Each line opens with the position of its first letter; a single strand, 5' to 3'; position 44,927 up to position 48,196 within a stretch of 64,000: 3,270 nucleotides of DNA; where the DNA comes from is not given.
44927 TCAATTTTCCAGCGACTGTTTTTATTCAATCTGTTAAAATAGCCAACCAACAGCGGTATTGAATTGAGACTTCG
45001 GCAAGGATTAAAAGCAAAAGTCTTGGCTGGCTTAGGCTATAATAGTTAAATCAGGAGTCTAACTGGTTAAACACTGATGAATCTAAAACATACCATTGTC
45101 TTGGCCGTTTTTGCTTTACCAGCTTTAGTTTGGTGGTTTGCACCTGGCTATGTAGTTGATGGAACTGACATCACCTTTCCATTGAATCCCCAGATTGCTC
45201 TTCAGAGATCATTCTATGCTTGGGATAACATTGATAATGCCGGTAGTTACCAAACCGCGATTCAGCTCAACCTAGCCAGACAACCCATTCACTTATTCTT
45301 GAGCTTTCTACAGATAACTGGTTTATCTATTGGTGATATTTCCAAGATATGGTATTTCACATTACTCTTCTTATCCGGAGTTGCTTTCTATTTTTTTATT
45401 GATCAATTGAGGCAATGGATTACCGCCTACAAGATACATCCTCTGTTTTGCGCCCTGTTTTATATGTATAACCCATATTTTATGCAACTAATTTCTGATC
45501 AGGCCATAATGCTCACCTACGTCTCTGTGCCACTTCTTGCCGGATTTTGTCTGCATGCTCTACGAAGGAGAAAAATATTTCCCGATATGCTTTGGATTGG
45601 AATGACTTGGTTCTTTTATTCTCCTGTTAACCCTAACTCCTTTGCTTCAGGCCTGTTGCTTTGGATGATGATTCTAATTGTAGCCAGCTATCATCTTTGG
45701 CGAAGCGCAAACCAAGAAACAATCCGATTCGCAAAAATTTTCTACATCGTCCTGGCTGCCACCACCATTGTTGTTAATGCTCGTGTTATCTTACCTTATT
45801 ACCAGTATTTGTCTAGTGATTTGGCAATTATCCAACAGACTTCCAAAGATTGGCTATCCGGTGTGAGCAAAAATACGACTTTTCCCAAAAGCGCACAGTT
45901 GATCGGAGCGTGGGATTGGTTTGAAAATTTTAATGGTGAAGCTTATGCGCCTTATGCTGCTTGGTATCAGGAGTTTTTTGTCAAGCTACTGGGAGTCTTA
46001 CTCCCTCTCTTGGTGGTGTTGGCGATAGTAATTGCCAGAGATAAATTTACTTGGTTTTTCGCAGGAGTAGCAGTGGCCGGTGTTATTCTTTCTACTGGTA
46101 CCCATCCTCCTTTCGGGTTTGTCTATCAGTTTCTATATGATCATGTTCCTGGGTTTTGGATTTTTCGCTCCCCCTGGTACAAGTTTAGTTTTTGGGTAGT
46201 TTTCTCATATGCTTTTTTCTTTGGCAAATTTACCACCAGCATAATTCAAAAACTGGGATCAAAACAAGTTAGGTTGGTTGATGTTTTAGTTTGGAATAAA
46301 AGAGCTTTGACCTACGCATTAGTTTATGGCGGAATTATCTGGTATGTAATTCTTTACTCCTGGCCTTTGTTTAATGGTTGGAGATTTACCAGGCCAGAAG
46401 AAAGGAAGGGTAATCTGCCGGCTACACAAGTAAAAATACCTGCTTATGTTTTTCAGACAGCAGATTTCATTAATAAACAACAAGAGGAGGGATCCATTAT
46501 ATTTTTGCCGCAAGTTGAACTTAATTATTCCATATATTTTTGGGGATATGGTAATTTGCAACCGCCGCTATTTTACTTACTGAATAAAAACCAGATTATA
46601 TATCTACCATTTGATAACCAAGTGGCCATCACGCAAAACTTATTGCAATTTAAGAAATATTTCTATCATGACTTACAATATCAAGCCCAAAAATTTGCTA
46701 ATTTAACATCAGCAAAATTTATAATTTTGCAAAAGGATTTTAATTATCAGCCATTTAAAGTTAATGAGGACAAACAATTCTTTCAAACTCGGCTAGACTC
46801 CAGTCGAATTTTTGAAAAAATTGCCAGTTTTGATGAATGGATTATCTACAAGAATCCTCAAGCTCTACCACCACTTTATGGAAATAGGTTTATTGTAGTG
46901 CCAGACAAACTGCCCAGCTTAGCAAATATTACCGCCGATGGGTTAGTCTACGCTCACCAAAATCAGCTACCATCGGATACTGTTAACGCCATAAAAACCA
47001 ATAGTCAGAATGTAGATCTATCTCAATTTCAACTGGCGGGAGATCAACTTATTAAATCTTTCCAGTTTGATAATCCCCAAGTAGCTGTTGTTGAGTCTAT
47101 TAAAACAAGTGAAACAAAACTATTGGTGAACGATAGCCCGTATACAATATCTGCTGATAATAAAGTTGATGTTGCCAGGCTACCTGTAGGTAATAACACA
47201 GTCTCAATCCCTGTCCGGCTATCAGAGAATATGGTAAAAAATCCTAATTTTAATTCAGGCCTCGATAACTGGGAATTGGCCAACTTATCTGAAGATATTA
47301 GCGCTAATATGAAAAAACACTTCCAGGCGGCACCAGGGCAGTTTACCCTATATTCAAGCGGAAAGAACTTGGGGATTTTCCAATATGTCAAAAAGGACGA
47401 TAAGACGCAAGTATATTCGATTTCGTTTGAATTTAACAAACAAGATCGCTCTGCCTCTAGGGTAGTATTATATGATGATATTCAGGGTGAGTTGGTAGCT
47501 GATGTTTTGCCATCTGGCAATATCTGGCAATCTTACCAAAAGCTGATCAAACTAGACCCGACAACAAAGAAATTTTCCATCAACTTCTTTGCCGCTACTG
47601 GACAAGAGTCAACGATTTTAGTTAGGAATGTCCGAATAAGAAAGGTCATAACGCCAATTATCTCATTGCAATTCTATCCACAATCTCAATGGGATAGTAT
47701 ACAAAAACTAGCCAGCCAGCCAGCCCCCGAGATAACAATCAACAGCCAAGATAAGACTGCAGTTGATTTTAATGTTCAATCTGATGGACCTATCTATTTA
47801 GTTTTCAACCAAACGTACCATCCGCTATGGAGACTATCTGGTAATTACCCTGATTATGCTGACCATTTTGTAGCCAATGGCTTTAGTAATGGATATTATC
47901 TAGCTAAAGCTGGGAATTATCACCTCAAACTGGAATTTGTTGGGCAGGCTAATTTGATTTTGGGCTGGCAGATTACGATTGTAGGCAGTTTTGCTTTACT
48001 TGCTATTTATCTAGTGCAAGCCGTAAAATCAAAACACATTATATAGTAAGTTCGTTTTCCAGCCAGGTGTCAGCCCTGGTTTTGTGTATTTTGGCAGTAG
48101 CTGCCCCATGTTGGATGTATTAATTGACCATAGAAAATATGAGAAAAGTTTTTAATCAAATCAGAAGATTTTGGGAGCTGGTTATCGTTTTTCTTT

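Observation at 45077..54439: Tandem triplet of giant YfhO/AftD-like membrane proteins with small hydrophobic ORFs wedged between B2 and B3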

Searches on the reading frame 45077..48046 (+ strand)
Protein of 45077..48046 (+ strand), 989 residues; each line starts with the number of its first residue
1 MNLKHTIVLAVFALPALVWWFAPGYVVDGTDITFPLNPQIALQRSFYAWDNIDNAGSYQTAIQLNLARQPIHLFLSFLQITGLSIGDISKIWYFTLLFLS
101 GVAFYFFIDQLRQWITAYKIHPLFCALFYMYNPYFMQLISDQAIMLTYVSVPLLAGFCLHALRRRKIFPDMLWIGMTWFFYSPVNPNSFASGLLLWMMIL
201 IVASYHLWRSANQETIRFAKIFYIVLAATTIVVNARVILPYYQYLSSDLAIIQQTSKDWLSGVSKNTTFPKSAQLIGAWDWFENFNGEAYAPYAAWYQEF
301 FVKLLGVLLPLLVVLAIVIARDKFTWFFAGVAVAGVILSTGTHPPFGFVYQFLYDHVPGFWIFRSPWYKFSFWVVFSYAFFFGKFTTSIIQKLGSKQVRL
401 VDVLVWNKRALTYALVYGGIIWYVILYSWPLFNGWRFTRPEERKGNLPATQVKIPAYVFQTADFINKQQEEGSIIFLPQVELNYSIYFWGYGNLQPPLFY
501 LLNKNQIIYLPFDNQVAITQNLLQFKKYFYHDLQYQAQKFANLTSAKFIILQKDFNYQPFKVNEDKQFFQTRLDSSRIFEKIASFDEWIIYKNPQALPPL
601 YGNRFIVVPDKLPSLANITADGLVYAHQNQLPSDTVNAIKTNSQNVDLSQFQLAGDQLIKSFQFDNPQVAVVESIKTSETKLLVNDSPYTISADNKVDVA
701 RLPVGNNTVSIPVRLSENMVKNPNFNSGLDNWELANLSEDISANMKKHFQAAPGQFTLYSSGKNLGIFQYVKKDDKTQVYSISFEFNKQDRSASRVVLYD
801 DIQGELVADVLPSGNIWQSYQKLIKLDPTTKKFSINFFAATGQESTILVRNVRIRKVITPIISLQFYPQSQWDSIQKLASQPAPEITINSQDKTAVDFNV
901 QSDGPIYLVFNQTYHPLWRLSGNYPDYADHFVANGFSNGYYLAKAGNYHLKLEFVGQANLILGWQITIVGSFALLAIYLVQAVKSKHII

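Call 4: search_protein_families(library=pfam, proteins=[window:45077-48046:+], max_evalue=0.01)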
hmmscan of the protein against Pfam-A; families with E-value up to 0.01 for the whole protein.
window:45077-48046:+ (989 aa): 0 families

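Call 5: search_protein_families(library=ncbifam, proteins=[window:45077-48046:+], max_evalue=0.01)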
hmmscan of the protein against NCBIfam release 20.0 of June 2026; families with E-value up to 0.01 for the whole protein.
window:45077-48046:+ (989 aa): 1 family
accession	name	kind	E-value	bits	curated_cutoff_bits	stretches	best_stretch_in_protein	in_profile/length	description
NF012221.1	MARTX_Nterm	equivalog_domain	0.00061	17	700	1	715-842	1458-1585/1910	MARTX multifunctional-autoprocessing repeats-in-toxin holotoxin RtxA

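Call 20: find_homologous_proteins(query=window:45077-48046:+, max_evalue=0.001)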
Query window:45077-48046:+ (989 aa): 20 proteins with E <= 0.001 among 8000 candidates.
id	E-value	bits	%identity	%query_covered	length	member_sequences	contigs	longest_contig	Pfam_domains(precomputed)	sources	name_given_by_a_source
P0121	0.0e+0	2265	100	100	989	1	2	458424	-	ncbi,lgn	-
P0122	0.0e+0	1720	74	100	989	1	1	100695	PF11847.14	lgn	-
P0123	2.8e-292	990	45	100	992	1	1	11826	-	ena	-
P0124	1.6e-137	478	38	65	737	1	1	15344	PF11847.14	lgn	-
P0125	6.1e-137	476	39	62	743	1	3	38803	PF11847.14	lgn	-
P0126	3.0e-132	461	39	60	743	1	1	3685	PF11847.14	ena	-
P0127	1.9e-98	349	34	61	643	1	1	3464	PF11847.14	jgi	-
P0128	2.9e-64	236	27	93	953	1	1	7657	PF11847.14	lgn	-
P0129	2.7e-57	213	28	60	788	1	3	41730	-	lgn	-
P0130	1.2e-53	201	27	60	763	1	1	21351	PF11847.14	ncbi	-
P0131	1.4e-53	200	27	59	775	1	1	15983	-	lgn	-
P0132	3.7e-33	133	24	58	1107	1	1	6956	PF11847.14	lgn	-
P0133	1.1e-31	128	25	59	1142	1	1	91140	-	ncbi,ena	-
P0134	4.7e-28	116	27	49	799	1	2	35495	-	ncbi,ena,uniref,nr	ncbi:MAG: hypothetical protein CEO22_438 [Candidatus Berkelbacteria bacterium Gr01-1014_85]|uniref:M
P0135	6.3e-28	115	27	50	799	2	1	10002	-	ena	-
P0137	1.1e-25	108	24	50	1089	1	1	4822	PF11847.14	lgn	-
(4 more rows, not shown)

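Call 23: search_solved_structures(query=A3, max_evalue=10, show_alignments=1)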
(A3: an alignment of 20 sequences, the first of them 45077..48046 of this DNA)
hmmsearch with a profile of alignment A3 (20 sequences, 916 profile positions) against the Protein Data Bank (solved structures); distinct sequences matched with E-value up to 10: 4.
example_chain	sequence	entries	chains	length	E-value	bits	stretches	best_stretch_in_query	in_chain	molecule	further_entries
6w98_A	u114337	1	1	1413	1.9e-12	49.4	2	10-245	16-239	F5/8 type C domain-containing protein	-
6wbx_A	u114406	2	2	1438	2e-12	49.3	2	10-245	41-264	DUF3367 domain-containing protein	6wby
9gtx_A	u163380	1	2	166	0.12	13.6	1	748-857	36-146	Outer-membrane lipoprotein carrier protein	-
7rmx_A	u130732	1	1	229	0.73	11.1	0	507-546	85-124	Tunable symmetric protein, D_3_212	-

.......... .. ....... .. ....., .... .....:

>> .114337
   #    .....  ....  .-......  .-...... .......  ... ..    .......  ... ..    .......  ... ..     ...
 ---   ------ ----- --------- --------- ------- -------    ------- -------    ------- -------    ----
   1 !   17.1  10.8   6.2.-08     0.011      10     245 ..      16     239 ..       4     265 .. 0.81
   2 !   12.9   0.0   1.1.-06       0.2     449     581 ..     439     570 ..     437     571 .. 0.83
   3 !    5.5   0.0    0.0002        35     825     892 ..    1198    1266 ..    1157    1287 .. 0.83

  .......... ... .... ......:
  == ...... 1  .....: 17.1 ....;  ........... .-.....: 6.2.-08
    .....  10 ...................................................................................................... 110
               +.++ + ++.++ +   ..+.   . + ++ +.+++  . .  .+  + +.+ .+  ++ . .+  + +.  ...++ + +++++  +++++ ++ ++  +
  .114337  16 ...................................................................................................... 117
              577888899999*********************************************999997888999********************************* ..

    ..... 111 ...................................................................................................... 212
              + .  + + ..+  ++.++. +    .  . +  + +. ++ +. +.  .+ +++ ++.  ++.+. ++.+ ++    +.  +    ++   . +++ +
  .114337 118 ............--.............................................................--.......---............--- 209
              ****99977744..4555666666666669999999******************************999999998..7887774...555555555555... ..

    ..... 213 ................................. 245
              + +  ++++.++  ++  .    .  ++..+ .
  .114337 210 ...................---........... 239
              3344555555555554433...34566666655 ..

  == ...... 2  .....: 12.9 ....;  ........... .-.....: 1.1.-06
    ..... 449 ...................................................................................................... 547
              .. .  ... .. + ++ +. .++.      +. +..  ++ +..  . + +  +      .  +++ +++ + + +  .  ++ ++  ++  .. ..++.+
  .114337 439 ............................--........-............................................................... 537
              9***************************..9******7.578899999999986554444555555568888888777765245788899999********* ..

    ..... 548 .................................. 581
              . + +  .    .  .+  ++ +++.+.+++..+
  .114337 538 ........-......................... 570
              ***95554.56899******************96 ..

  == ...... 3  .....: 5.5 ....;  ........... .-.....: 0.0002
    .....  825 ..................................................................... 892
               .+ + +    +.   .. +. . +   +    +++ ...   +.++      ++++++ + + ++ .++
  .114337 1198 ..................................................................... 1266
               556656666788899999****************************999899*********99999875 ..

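Call 43: search_protein_families(library=pfam, alignment_id=A3, max_evalue=0.1)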
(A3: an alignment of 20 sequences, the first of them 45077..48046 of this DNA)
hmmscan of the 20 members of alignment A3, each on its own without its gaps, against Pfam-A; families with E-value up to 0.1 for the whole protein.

A. member 1, window:45077-48046:+ (989 aa): 1 family
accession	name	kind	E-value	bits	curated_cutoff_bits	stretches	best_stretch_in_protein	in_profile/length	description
PF01263.26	Aldose_epim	-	0.075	12.8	27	0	886-930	130-170/299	Aldose 1-epimerase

B. families by the number of members that match (of 20 scanned): 8 families
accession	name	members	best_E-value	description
PF11847.13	GT-C_AftD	10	1.4e-12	Alpha-(1->3)-arabinofuranosyltransferase, N-terminal GT-C domain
PF01263.26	Aldose_epim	2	0.015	Aldose 1-epimerase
PF14264.12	Glucos_trans_II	1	9e-05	Glucosyl transferase GtrII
PF19391.4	DUF5966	1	0.034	Family of unknown function (DUF5966)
PF03647.18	Tmemb_14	1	0.045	Transmembrane proteins 14C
PF14404.11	Strep_pep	1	0.064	Ribosomally synthesized peptide in Streptomyces species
PF18915.5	DUF5667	1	0.066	Domain of unknown function (DUF5667)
PF11431.13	Transport_MerF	1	0.067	Membrane transport protein MerF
